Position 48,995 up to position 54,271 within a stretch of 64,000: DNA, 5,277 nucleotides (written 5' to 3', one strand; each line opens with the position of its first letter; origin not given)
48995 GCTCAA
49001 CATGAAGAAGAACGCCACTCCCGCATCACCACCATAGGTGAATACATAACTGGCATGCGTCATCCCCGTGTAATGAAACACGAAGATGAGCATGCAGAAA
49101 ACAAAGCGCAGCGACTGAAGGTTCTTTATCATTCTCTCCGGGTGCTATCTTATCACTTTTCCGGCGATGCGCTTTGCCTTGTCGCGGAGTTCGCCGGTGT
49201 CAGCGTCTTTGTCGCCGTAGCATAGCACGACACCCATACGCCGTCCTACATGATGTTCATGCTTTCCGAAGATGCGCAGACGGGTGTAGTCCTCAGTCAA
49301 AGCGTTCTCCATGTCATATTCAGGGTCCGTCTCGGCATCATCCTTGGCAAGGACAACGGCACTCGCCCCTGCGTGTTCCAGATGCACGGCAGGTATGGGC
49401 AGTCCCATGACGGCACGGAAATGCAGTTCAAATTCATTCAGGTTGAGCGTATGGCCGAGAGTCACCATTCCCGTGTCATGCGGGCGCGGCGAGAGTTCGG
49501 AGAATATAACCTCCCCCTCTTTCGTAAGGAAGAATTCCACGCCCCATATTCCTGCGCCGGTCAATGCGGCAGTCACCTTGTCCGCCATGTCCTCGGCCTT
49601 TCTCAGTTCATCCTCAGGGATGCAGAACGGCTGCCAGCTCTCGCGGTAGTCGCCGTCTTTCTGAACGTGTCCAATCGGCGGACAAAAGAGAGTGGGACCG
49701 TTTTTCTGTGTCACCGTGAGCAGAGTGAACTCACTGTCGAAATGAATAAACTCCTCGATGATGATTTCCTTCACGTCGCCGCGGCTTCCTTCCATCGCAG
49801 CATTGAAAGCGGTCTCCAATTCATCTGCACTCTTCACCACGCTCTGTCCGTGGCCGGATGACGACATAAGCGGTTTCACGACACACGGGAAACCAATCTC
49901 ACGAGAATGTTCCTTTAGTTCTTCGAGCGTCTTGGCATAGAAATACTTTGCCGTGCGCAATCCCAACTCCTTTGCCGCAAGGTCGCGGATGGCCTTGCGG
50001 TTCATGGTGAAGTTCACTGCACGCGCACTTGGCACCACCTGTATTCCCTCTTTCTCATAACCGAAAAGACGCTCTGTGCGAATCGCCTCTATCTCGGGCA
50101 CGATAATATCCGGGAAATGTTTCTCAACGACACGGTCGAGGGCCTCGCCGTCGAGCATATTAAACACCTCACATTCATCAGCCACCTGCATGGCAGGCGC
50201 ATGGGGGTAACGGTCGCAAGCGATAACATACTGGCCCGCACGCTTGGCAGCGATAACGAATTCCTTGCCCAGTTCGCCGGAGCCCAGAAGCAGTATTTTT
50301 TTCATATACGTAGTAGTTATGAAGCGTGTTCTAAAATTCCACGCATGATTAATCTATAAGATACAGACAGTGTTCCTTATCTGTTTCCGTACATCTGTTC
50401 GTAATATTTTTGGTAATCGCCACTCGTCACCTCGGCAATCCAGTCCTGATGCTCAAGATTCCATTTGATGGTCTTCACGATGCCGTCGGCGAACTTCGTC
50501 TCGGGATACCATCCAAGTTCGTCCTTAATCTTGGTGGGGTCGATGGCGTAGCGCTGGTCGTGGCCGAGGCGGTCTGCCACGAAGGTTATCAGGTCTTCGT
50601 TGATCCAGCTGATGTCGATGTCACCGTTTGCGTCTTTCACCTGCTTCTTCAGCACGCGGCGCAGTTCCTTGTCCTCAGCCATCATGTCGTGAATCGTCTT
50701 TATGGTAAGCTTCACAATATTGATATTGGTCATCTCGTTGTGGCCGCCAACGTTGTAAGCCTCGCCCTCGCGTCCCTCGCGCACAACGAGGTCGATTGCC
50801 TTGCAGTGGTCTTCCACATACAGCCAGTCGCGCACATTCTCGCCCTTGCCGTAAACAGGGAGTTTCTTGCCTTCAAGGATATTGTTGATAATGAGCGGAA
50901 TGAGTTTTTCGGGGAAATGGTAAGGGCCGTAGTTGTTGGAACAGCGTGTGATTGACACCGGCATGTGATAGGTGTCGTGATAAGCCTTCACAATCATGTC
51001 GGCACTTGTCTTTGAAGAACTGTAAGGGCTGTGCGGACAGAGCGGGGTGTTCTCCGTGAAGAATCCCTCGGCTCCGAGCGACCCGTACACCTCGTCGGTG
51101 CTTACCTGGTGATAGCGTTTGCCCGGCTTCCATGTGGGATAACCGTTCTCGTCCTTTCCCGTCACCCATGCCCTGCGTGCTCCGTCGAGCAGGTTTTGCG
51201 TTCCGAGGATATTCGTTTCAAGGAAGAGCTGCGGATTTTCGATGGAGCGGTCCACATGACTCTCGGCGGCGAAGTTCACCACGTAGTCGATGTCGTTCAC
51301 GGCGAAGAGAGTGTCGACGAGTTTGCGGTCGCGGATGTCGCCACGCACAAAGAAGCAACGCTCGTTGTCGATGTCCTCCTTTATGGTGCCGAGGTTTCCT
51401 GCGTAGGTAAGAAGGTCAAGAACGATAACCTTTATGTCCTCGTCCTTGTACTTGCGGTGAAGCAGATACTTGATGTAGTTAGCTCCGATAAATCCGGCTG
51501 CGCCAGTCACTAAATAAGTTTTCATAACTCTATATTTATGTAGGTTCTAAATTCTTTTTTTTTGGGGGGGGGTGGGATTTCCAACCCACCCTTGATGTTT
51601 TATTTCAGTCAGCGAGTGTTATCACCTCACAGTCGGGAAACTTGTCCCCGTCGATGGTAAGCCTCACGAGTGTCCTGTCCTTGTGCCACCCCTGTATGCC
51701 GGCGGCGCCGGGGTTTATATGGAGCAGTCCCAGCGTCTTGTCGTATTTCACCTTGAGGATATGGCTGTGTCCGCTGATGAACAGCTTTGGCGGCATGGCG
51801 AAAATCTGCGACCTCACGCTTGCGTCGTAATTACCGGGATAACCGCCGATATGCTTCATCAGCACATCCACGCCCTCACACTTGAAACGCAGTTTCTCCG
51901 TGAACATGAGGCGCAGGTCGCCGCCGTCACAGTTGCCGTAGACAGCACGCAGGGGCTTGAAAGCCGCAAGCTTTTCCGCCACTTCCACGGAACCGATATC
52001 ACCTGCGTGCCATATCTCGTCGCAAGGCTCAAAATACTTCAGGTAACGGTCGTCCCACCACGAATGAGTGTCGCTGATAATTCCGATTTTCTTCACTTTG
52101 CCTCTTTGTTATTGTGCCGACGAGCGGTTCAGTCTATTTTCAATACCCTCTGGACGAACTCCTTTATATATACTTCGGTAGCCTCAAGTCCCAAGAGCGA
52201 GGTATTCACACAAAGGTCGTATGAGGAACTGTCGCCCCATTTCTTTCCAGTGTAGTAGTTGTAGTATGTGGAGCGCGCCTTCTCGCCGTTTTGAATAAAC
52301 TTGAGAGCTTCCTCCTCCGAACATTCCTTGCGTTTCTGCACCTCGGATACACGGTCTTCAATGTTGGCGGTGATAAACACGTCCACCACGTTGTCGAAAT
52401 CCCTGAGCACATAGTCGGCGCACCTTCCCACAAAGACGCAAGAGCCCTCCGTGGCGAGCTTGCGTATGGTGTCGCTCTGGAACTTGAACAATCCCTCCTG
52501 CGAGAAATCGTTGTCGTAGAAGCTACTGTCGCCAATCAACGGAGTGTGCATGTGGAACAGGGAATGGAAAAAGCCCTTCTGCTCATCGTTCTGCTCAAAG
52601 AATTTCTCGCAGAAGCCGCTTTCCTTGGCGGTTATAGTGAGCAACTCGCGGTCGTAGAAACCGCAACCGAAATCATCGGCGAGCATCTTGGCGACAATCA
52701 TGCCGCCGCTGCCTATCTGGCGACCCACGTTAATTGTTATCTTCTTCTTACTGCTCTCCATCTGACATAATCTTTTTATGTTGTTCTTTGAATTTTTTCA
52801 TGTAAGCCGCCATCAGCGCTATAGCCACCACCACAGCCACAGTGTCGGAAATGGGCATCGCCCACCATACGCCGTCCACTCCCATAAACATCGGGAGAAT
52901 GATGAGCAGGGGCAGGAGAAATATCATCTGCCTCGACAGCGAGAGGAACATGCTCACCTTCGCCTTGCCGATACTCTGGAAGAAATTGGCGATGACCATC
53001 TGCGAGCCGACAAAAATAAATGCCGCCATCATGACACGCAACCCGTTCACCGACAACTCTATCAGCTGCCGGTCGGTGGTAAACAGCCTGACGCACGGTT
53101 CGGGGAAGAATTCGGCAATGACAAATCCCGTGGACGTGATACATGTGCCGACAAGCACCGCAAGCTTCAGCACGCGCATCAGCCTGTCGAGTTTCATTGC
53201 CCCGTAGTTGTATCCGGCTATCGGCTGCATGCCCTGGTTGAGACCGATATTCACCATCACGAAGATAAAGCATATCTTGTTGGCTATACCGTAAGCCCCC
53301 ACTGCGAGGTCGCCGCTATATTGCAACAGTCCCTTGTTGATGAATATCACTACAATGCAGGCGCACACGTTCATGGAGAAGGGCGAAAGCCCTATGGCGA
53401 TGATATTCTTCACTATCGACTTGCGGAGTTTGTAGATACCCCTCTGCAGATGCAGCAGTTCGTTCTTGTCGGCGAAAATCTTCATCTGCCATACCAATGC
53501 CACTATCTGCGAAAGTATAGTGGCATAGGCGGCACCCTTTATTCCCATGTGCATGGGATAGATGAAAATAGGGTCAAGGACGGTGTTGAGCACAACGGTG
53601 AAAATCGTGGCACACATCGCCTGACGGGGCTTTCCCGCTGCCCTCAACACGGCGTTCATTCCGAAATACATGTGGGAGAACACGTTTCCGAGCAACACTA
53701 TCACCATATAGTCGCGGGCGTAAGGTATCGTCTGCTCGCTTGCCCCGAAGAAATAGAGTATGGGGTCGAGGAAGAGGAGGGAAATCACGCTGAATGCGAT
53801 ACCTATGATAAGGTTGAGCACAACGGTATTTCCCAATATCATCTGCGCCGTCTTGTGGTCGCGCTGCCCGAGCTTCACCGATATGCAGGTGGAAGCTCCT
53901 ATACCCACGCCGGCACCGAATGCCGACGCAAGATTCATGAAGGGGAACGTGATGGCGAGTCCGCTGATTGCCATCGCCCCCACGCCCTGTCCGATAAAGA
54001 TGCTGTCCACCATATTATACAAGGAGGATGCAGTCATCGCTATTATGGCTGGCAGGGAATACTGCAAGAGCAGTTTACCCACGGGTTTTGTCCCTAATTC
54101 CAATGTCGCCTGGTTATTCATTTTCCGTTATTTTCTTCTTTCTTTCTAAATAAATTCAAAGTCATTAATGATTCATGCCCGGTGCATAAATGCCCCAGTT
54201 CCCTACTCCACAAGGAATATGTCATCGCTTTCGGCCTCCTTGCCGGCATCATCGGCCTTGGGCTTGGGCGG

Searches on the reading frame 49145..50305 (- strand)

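Call 43: search_protein_families(library=pfam, proteins=[window:49145-50305:-], max_evalue=0.00001)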
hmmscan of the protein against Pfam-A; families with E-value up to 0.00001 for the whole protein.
window:49145-50305:- (386 aa): 6 families
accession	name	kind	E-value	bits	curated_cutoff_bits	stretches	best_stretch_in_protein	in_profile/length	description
PF02222.28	ATP-grasp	-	9.6e-55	185.4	27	1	110-284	2-172/179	ATP-grasp domain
PF07478.18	Dala_Dala_lig_C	-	5.1e-13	49.4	24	1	127-276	25-177/204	D-ala D-ala ligase C-terminus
PF21244.3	PurT_C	-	1.9e-11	43.8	26.7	1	313-384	1-68/68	PurT, C-terminal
PF22660.2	RS_preATP-grasp-like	-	2.7e-10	41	27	1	1-98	1-95/98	Ribonucleotide synthetase preATP-grasp domain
PF02786.22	CPSase_L_D2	-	4.7e-09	36.5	19.8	1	109-200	7-102/211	Carbamoyl-phosphate synthase L chain, ATP binding domain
PF01071.24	GARS_A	-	1.1e-06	29.1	27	1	112-200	11-101/194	Phosphoribosylglycinamide synthetase, ATP-grasp (A) domain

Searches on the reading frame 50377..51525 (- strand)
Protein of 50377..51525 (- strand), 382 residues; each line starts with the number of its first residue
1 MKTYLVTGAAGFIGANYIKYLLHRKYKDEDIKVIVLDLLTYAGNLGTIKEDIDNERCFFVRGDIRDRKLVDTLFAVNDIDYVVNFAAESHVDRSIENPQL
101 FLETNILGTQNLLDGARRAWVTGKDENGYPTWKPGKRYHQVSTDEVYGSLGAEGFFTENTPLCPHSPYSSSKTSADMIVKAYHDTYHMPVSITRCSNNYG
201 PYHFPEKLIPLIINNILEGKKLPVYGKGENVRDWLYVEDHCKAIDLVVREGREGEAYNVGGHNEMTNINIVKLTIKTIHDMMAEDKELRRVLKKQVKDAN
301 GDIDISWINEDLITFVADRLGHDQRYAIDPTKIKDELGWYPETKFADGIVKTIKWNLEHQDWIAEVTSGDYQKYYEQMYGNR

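Call 44: search_protein_families(library=pfam, proteins=[window:50377-51525:-], max_evalue=0.00001)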
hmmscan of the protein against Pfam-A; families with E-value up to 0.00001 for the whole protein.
window:50377-51525:- (382 aa): 6 families
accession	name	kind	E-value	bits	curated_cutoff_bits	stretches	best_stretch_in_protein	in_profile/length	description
PF16363.11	GDP_Man_Dehyd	-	6.5e-88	295.8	27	1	5-351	1-331/332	GDP-mannose 4,6 dehydratase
PF01370.27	Epimerase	-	3.1e-64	217.1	20.9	1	5-260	2-240/240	NAD dependent epimerase/dehydratase family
PF01073.25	3Beta_HSD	-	2.9e-16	59.8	22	1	5-121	1-108/280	3-beta hydroxysteroid dehydrogenase/isomerase family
PF02719.21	Polysacc_synt_2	-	3.2e-13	50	20.2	1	5-120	2-119/293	Polysaccharide biosynthesis protein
PF07993.18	NAD_binding_4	-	1.6e-11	44.3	20.1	1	6-197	1-206/258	Male sterility protein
PF04321.23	RmlD_sub_bind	-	6.1e-08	32.5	27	0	4-118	3-91/287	RmlD substrate binding domain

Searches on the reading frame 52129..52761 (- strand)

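Call 44: search_protein_families(library=pfam, proteins=[window:52129-52761:-], max_evalue=0.00001)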
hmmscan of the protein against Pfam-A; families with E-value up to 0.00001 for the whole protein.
window:52129-52761:- (210 aa): 1 family
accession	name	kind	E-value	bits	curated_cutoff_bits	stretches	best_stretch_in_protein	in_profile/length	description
PF13189.12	Cytidylate_kin2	-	8.8e-53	179.5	28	1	10-188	2-175/176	Cytidylate kinase-like family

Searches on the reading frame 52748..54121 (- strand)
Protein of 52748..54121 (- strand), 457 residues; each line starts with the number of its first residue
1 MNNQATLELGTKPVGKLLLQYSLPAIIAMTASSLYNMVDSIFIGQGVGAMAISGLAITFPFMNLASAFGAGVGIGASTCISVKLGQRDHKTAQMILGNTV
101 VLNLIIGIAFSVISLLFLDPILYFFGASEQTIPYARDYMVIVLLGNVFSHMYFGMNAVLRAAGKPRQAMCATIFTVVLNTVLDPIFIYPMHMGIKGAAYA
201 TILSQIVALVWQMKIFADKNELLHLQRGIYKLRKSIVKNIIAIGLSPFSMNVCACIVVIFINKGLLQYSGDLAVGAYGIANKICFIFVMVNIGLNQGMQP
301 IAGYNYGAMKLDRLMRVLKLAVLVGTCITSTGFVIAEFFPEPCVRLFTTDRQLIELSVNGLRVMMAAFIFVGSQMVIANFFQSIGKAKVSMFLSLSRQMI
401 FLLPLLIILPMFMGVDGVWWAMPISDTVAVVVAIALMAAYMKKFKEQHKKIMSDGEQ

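Call 44: search_protein_families(library=pfam, proteins=[window:52748-54121:-], max_evalue=0.00001)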
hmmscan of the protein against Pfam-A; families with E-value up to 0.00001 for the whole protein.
window:52748-54121:- (457 aa): 1 family
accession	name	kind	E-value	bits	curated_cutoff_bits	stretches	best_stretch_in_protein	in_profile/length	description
PF01554.23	MatE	-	1.6e-54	184.4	24.9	2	24-185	1-161/161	MatE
